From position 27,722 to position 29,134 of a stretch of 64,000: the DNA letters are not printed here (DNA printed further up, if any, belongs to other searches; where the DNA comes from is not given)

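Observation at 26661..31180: Alpha-oxoamine synthase, extended SDR and GNAT-like acyltransferase (plus divergent KAS): a possible bacterial ceramide or aminolipid pathway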

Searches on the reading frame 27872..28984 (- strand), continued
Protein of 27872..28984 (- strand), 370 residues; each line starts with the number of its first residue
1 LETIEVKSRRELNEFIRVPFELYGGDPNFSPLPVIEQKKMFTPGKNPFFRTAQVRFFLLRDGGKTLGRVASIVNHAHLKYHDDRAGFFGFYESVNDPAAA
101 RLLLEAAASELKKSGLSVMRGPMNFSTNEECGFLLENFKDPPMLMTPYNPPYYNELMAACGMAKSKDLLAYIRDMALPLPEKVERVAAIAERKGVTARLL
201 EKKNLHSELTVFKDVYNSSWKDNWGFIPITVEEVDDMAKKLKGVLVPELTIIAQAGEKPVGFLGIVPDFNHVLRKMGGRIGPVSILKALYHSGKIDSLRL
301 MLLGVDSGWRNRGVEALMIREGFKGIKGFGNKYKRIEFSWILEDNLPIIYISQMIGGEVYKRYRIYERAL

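Call 32: search_protein_representatives(alignment_id=A2)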
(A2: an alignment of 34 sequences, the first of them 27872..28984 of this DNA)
Query: 34 sequences, 368 profile positions. Proteins with E-value up to 0.001 (for the whole library): 10829; up to 1e-10: 6604; up to 1e-30: 2270. The best 150 are listed.
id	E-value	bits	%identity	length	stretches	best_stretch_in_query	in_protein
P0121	4.5e-178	608.3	-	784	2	3-368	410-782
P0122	7.3e-170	581.3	-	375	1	2-367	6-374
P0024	1.0e-168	577.6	-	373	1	2-368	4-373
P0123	2.0e-134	464.7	-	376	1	2-368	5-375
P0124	2.7e-125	434.6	-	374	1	2-367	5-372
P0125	1.2e-119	416.0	-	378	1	2-366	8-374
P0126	7.2e-119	413.5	-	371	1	11-368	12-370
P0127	7.3e-118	410.2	-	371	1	10-368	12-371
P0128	1.8e-116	405.6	-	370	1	4-368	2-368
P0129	2.6e-116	405.1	-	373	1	4-367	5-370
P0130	5.2e-116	404.1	-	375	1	1-368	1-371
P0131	7.4e-116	403.6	-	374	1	2-368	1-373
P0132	8.1e-115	400.2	-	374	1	2-366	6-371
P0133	1.5e-114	399.3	-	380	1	2-367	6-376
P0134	1.1e-113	396.4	-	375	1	2-368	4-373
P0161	3.1e-105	368.7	-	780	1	5-367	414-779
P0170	3.4e-104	365.2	-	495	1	3-367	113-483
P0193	1.5e-101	356.5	-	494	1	3-366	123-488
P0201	1.1e-100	353.7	-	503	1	2-368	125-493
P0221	3.9e-97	342.0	-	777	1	10-368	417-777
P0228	8.4e-97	340.9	-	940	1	2-367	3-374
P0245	2.7e-95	335.9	-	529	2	14-365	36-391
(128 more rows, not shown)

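Call 33: search_protein_families(library=pfam, proteins=[P0121, P0161, P0221, P0228, P0170, P0193, P0201, P0245], max_evalue=0.001)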
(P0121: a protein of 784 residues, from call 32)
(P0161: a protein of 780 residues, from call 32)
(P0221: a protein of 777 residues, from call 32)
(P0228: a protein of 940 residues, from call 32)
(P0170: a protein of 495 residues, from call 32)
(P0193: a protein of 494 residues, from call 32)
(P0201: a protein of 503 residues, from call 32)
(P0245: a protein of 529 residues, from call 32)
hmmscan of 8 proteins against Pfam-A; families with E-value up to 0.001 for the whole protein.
P0121 (784 aa): 3 families
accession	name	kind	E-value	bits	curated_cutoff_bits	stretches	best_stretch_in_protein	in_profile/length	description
PF00583.31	Acetyltransf_1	-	2.1e-15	57.4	20.7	2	252-356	31-111/116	Acetyltransferase (GNAT) family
PF13508.13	Acetyltransf_7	-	2e-08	35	27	0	658-740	4-57/84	Acetyltransferase (GNAT) domain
PF13673.13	Acetyltransf_10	-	0.00036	20.9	23.6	0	290-335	44-83/128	Acetyltransferase (GNAT) domain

P0161 (780 aa): 5 families
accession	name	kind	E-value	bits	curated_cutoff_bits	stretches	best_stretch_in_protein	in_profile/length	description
PF00155.27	Aminotran_1_2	-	3.8e-57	194.5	19.7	1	57-396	4-361/361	Aminotransferase class I and II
PF01212.27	Beta_elim_lyase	-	6.8e-07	29.3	27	1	102-278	35-224/288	Beta-eliminating lyase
PF01053.26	Cys_Met_Meta_PP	-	1.2e-06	27.8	27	1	101-228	54-181/381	Cys/Met metabolism PLP-dependent enzyme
PF00583.31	Acetyltransf_1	-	5e-05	24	20.7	0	623-766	4-115/116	Acetyltransferase (GNAT) family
PF01041.23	DegT_DnrJ_EryC1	-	0.00012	21.9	19.8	1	101-227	26-152/360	DegT/DnrJ/EryC1/StrS aminotransferase family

P0221 (777 aa): 3 families
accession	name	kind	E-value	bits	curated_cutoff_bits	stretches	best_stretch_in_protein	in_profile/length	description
PF00155.27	Aminotran_1_2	-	3.1e-63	214.6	19.7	1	42-384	2-361/361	Aminotransferase class I and II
PF01053.26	Cys_Met_Meta_PP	-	7.7e-06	25.1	27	1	74-215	43-180/381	Cys/Met metabolism PLP-dependent enzyme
PF01212.27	Beta_elim_lyase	-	0.00022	21.1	27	1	90-259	36-217/288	Beta-eliminating lyase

P0228 (940 aa): 2 families
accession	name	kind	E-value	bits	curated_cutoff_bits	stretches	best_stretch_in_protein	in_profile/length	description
PF00501.34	AMP-binding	-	4.6e-67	226.9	29.9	1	398-785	4-384/384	AMP-binding enzyme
PF23024.1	AMP-dom_DIP2-like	-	8e-12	45.6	27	1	829-928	2-93/110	Disco-interacting protein 2-like, AMP domain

P0170 (495 aa): 0 families

P0193 (494 aa): 2 families
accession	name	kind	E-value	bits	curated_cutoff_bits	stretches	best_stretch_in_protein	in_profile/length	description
PF07238.19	PilZ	-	2e-10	41.4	22.5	1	6-110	1-100/102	PilZ domain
PF00583.31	Acetyltransf_1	-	9.1e-08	32.8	20.7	1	365-476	28-115/116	Acetyltransferase (GNAT) family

P0201 (503 aa): 4 families
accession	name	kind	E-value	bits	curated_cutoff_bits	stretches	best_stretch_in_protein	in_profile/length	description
PF00583.31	Acetyltransf_1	-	1.6e-15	57.8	20.7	1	355-479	19-115/116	Acetyltransferase (GNAT) family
PF07238.19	PilZ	-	4.2e-08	33.9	22.5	1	8-113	1-100/102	PilZ domain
PF13480.13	Acetyltransf_6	-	4.9e-07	30.4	22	0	123-242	18-132/143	Acetyltransferase (GNAT) domain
PF13508.13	Acetyltransf_7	-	0.0002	22.1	27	0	421-476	28-78/84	Acetyltransferase (GNAT) domain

P0245 (529 aa): 1 family
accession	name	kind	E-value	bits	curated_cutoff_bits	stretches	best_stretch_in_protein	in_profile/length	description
PF00583.31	Acetyltransf_1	-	0.00031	21.5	20.7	0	272-375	31-110/116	Acetyltransferase (GNAT) family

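Call 34: search_dna_similar(query=window:27872-28984:-, collection=plasmids, mode=protein, max_evalue=0.001, max_rows=30)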
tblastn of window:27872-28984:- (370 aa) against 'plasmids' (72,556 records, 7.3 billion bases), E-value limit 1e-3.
Records with a match: 46; places in all: 47; records where one place covers at least 80% of the query: 44.
Best place of each record, by identity: <60% 46.
By first word of the organism name: Roseomonas 13; Ensifer 6; Pseudomonas 3; Escherichia 3; Rhizobium 2; Shinella 2; Nonomuraea 1; Rubrobacter 1; Streptomyces 1; Diaphorobacter 1; and 13 more.
By predicted mobility (MOB-suite, as given by PLSDB): non-mobilizable 40; conjugative 5; mobilizable 1.
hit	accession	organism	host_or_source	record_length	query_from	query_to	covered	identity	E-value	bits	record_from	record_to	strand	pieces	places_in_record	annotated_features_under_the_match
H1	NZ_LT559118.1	Nonomuraea gerenzanensis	-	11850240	6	370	99%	38.1%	3e-68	240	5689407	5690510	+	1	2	none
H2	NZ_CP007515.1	Rubrobacter radiotolerans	-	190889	5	368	98%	37.0%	2e-69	243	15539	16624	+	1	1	hypothetical protein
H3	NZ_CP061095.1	Roseomonas marmotae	Marmota himalayana,pure culture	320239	1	368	99%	33.9%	1e-58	212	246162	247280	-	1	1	dATP pyrophosphohydrolase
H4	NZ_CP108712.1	Streptomyces sp. NBC_01001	-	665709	6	368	98%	34.2%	4e-64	228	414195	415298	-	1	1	GNAT family N-acetyltransferase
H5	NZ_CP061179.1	Roseomonas haemaphysalidis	tick,pure culture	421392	1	368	99%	33.1%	8e-56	204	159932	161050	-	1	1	dATP pyrophosphohydrolase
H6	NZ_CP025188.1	Roseomonas mucosa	Homo sapiens,clinical, human skin, ...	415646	1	370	100%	32.6%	3e-52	193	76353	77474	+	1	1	dATP pyrophosphohydrolase | NTP transferase domain-containing protein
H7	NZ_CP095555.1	Roseomonas gilardii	single cell,blood and other clinical ...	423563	1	370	100%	32.4%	6e-53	195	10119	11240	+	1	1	dATP pyrophosphohydrolase | nucleotidyltransferase family protein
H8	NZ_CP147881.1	Roseomonas mucosa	cell culture,Styx glacier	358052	1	370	100%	32.4%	4e-52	193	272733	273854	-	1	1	hypothetical protein | NTP transferase domain-containing protein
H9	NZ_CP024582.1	Roseomonas sp. FDAARGOS_362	Homo sapiens,peripheral Blood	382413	1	370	100%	32.4%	4e-52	193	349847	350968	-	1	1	hypothetical protein | NTP transferase domain-containing protein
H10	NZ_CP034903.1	Roseomonas mucosa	Homo sapiens,tissue sample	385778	1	370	100%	32.4%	4e-52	193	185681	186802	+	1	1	hypothetical protein | NTP transferase domain-containing protein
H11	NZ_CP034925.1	Roseomonas mucosa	Homo sapiens,tissue sample,Clinical, ...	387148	1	370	100%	32.4%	4e-52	193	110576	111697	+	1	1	hypothetical protein | NTP transferase domain-containing protein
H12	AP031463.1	Roseomonas mucosa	Homo sapiens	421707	1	370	100%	32.4%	4e-52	193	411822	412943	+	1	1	hypothetical protein | nucleotidyltransferase family protein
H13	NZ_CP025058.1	Roseomonas mucosa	Homo sapiens,Clinical, healthy, human ...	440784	1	370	100%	32.4%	4e-52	193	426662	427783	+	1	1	hypothetical protein | NTP transferase domain-containing protein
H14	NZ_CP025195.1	Roseomonas mucosa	Homo sapiens,clinical, human skin, ...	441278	1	370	100%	32.4%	4e-52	193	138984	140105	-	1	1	hypothetical protein | NTP transferase domain-containing protein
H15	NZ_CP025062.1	Roseomonas mucosa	Homo sapiens,Clinical, healthy, human ...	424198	1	370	100%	32.4%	4e-52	193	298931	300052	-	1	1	hypothetical protein | NTP transferase domain-containing protein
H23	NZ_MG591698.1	Escherichia coli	Homo sapiens,feces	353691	5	370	99%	29.9%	5e-45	172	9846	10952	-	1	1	yghO: protein YghO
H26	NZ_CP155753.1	Sphingomonas parapaucimobilis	Chinese cabbage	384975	6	370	99%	29.3%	1e-41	162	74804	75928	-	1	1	N-acetyltransferase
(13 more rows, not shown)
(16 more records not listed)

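Call 35: get_annotated_region(hit=H26, flank=10000)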
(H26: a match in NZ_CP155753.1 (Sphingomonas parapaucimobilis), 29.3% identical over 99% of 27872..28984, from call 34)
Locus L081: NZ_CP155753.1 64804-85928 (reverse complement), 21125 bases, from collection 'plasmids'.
description: Sphingomonas parapaucimobilis strain YK209 plasmid unnamed5, complete sequence
organism: Sphingomonas parapaucimobilis (NCBI taxid 28213)
taxonomy: Bacteria; Pseudomonadota; Alphaproteobacteria; Sphingomonadales; Sphingomonadaceae; Sphingomonas; Sphingomonas parapaucimobilis
host: -; source: Chinese cabbage; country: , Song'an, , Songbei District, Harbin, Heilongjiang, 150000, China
typing (MOB-suite, as given by PLSDB): non-mobilizable
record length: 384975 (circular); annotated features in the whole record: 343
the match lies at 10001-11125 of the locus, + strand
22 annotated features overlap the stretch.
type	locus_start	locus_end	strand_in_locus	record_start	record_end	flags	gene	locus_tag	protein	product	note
CDS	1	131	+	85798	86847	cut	obgE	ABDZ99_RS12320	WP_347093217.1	GTPase ObgE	-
CDS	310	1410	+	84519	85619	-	proB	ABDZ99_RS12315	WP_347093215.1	glutamate 5-kinase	GO:0006561 - proline biosynthetic process [Evidence IEA]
CDS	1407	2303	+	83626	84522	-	-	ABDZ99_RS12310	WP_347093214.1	NAD(P)H-binding protein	-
CDS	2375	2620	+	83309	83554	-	-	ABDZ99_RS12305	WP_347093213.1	acyl carrier protein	GO:0006633 - fatty acid biosynthetic process [Evidence IEA]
CDS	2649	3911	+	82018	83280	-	-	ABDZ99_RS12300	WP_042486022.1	aminotransferase class I/II-fold pyridoxal phosphate-dependent enzyme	-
CDS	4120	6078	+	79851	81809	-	-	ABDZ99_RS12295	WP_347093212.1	ATP-binding protein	-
CDS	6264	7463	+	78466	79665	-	lptF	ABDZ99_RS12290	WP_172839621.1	LPS export ABC transporter permease LptF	GO:0015920 - lipopolysaccharide transport [Evidence IEA]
CDS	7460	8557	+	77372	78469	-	lptG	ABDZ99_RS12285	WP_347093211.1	LPS export ABC transporter permease LptG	GO:0015920 - lipopolysaccharide transport [Evidence IEA]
CDS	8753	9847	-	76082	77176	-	-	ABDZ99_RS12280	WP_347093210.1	fatty acid desaturase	-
CDS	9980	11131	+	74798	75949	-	-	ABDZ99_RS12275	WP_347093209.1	N-acetyltransferase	-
CDS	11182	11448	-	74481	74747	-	-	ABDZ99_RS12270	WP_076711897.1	hypothetical protein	-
CDS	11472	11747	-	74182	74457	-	-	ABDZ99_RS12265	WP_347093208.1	hypothetical protein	-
CDS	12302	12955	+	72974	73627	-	-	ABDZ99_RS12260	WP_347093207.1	methyltransferase domain-containing protein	-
CDS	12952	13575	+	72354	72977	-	-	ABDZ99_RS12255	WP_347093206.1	hypothetical protein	-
CDS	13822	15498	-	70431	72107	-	-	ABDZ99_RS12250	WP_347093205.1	aminotransferase class III-fold pyridoxal phosphate-dependent enzyme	-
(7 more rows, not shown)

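Call 36: get_annotated_region(hit=H23, flank=8000)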
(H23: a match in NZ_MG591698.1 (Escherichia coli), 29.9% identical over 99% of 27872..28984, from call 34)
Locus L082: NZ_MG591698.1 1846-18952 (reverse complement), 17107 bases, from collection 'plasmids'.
description: Escherichia coli strain PN43 plasmid unnamed, complete sequence
organism: Escherichia coli (NCBI taxid 562)
taxonomy: Bacteria; Pseudomonadota; Gammaproteobacteria; Enterobacterales; Enterobacteriaceae; Escherichia; Escherichia coli
host: -; source: Homo sapiens,feces; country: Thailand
typing (MOB-suite, as given by PLSDB): non-mobilizable
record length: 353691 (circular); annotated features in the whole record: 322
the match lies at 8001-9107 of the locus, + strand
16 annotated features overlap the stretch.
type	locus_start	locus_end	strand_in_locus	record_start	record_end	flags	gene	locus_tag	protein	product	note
CDS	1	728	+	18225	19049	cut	-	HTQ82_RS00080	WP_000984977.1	hypothetical protein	-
CDS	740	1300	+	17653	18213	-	-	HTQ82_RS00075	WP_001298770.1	YtfJ family protein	-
CDS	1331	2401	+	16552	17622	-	lptF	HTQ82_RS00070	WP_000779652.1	LPS export ABC transporter permease LptF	GO:0015920 - lipopolysaccharide transport [Evidence IEA]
CDS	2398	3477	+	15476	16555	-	lptG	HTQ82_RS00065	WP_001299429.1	LPS export ABC transporter permease LptG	GO:0015920 - lipopolysaccharide transport [Evidence IEA]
CDS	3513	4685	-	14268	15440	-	-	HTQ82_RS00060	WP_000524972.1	aminotransferase class I/II-fold pyridoxal phosphate-dependent enzyme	GO:0009058 - biosynthetic process [Evidence IEA]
CDS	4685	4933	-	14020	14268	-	-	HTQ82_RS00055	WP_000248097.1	acyl carrier protein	-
CDS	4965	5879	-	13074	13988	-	-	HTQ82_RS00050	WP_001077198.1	NAD-dependent epimerase/dehydratase family protein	-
CDS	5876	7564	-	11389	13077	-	-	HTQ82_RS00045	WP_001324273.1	fatty acyl-AMP ligase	-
CDS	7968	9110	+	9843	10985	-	yghO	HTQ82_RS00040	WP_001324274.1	protein YghO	-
CDS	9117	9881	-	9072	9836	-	glcC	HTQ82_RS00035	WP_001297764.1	transcriptional regulator GlcC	GO:0006355 - regulation of DNA-templated transcription [Evidence IEA]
CDS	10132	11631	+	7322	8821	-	glcD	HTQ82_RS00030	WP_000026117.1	glycolate oxidase subunit GlcD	-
CDS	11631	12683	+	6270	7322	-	glcE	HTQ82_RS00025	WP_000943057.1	glycolate oxidase subunit GlcE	-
CDS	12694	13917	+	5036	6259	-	glcF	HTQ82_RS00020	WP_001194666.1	glycolate oxidase subunit GlcF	-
CDS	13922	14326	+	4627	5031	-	glcG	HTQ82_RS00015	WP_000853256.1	GlcG family protein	-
CDS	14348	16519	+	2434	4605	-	glcB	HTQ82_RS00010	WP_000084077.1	malate synthase G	GO:0006099 - tricarboxylic acid cycle [Evidence IEA]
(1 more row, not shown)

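Call 61: list_cluster_members(proteins=[P0161, P0221, P0228, P0121])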
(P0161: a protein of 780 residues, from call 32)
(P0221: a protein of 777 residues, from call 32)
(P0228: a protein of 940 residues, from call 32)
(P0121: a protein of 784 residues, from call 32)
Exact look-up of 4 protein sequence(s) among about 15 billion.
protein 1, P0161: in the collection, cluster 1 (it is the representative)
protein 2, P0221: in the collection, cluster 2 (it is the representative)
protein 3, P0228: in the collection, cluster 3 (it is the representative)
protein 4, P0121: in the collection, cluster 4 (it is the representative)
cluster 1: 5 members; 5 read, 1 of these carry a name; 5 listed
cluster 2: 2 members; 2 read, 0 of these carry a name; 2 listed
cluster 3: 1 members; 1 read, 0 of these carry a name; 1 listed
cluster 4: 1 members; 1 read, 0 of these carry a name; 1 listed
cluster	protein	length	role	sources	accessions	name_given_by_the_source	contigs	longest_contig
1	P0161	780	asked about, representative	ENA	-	-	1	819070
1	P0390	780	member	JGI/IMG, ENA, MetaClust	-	\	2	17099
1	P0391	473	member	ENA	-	-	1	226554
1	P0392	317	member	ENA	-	-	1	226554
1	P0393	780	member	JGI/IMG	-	-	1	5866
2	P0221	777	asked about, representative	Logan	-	-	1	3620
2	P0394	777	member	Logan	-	-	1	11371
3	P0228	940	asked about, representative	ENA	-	-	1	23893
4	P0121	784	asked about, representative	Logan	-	-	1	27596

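Call 63: search_protein_families(library=ncbifam, proteins=[L082:4965-5879:-, L081:1407-2303:+, L082:7968-9110:+, L081:9980-11131:+, L082:3513-4685:-], max_evalue=0.00001)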
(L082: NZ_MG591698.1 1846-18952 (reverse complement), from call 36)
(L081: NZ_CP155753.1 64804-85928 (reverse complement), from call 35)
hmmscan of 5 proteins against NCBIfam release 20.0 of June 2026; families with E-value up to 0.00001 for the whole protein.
L082:4965-5879:- (304 aa): 15 families
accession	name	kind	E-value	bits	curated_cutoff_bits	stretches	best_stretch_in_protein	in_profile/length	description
TIGR03466.1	HpnA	hypoth_equivalog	2.1e-26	92.6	367.65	1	4-114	2-116/327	hopanoid-associated sugar epimerase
NF042422.1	oxyalk_red_OleD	equivalog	8.7e-19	68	580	1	5-116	3-115/329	2-alkyl-3-oxoalkanoate reductase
NF042423.1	oxyalk_red_Shew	equivalog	5e-17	62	580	1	3-102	9-110/331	2-alkyl-3-oxoalkanoate reductase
NF058621.1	DiazavRedAvaA7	equivalog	1.8e-12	47.5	400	1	5-194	3-217/304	3-diazoavenalumate denitrifying reductase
NF052578.1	StrlDmthSdmBMthl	equivalog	6.6e-12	45.8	600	1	4-114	2-116/328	sterol demethylase protein SdmB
NF047837.1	UDPAcbARedWbcJ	equivalog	5.7e-11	41.9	500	1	5-152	3-135/372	UDP-2-acetamido-2,6-beta-L-arabino-hexul-4-ose reductase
TIGR01746.1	Thioester-redct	subfamily_domain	1.8e-10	40.6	213.35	0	4-36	1-35/371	thioester reductase domain-containing protein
NF004520.0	PRK05865.1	equivalog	4.9e-10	37.9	1509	1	5-248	3-218/854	sugar epimerase family protein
TIGR01777.1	yfcH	hypoth_equivalog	5e-10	39.4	207.35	1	5-73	1-67/292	TIGR01777 family oxidoreductase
NF043036.1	ErythonDh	equivalog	1e-09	38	325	1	5-120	3-134/321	D-erythronate dehydrogenase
NF041293.1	G6PDh_Azf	equivalog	2.3e-09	37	400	1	1-113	1-117/252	NAD-dependent glucose-6-phosphate dehydrogenase Azf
TIGR04180.1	EDH_00030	hypoth_equivalog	3.1e-09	36.3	475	1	5-107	1-117/297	NAD-dependent 4,6-dehydratase LegB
TIGR01179.1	galE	equivalog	6e-08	31.9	262.3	1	5-113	2-123/332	UDP-glucose 4-epimerase GalE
NF008972.0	PRK12320.1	equivalog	1.9e-07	29.8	792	1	5-123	3-113/699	hypothetical protein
NF005539.0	PRK07201.1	equivalog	8e-06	24.9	549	0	6-114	4-127/657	SDR family oxidoreductase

L081:1407-2303:+ (298 aa): 14 families
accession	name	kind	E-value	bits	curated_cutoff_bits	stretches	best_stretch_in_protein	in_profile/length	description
TIGR03466.1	HpnA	hypoth_equivalog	2.2e-23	82.7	367.65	1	2-241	2-269/327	hopanoid-associated sugar epimerase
NF052578.1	StrlDmthSdmBMthl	equivalog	5.7e-15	55.9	600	1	1-110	1-116/328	sterol demethylase protein SdmB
NF042423.1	oxyalk_red_Shew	equivalog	9.5e-15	54.5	580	1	3-150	11-180/331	2-alkyl-3-oxoalkanoate reductase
NF042422.1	oxyalk_red_OleD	equivalog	1.1e-13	51.2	580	1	1-110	1-113/329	2-alkyl-3-oxoalkanoate reductase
NF047837.1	UDPAcbARedWbcJ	equivalog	4.4e-12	45.6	500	1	1-131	1-116/372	UDP-2-acetamido-2,6-beta-L-arabino-hexul-4-ose reductase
NF004520.0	PRK05865.1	equivalog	9.1e-12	43.7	1509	1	1-211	1-195/854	sugar epimerase family protein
TIGR01777.1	yfcH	hypoth_equivalog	7.8e-11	42.1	207.35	1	3-107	1-112/292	TIGR01777 family oxidoreductase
TIGR01746.1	Thioester-redct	subfamily_domain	2.2e-10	40.3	213.35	1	55-113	83-142/371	thioester reductase domain-containing protein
TIGR04180.1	EDH_00030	hypoth_equivalog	8.3e-10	38.2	475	1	3-107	1-121/297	NAD-dependent 4,6-dehydratase LegB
NF041293.1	G6PDh_Azf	equivalog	1.5e-09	37.7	400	1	3-110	5-118/252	NAD-dependent glucose-6-phosphate dehydrogenase Azf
NF005539.0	PRK07201.1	equivalog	8.2e-08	31.4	549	1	4-110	4-127/657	SDR family oxidoreductase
TIGR01214.1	rmlD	equivalog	3.3e-07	29.7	224.05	0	115-150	121-156/285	dTDP-4-dehydrorhamnose reductase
NF058621.1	DiazavRedAvaA7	equivalog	2.2e-06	27.6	400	1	1-113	1-120/304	3-diazoavenalumate denitrifying reductase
NF050030.1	thlkprotThyD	equivalog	5e-06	25.9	400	0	1-133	1-142/305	thylakoid membrane protein ThyD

L082:7968-9110:+ (380 aa): 0 families

L081:9980-11131:+ (383 aa): 0 families

L082:3513-4685:- (390 aa): 11 families
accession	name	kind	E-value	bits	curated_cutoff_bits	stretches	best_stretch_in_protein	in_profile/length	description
NF047599.1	SerpalmtaseBetaP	equivalog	1.7e-180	599.9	500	1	1-389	1-390/394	serine palmitoyltransferase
NF047603.1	SerpalmtaseAlphaP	equivalog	2.4e-128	428.2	670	1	3-386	4-390/399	serine palmitoyltransferase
NF047600.1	SerpalmtaseCFB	equivalog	9.8e-102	340.6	640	1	16-386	17-386/395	serine palmitoyltransferase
TIGR00858.1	bioF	equivalog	9.4e-100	333.9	426.45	1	38-385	16-364/365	8-amino-7-oxononanoate synthase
NF005394.0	PRK06939.1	equivalog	1.4e-88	297.3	460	1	40-388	38-390/397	glycine C-acetyltransferase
TIGR01825.1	gly_Cac_T_rel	subfamily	6e-87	291.8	535.4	1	36-387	26-377/385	BioF/Kbl family PLP-dependent acyltransferase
TIGR01822.1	2am3keto_CoA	equivalog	8.5e-74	248.8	493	1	42-387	37-385/393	glycine C-acetyltransferase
NF005526.0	PRK07179.1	equivalog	1.6e-65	221.3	428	1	38-386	49-393/407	alpha-hydroxyketone-type quorum-sensing autoinducer synthase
TIGR01821.1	5aminolev_synth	equivalog_domain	7.9e-65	219.3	338.55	1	40-387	42-392/402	5-aminolevulinate synthase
NF004608.1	PRK05937.1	equivalog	3.3e-37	128.1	399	1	75-386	41-343/366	8-amino-7-oxononanoate synthase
NF005697.0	PRK07505.1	subfamily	1e-36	126.4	342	1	43-386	48-396/405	hypothetical protein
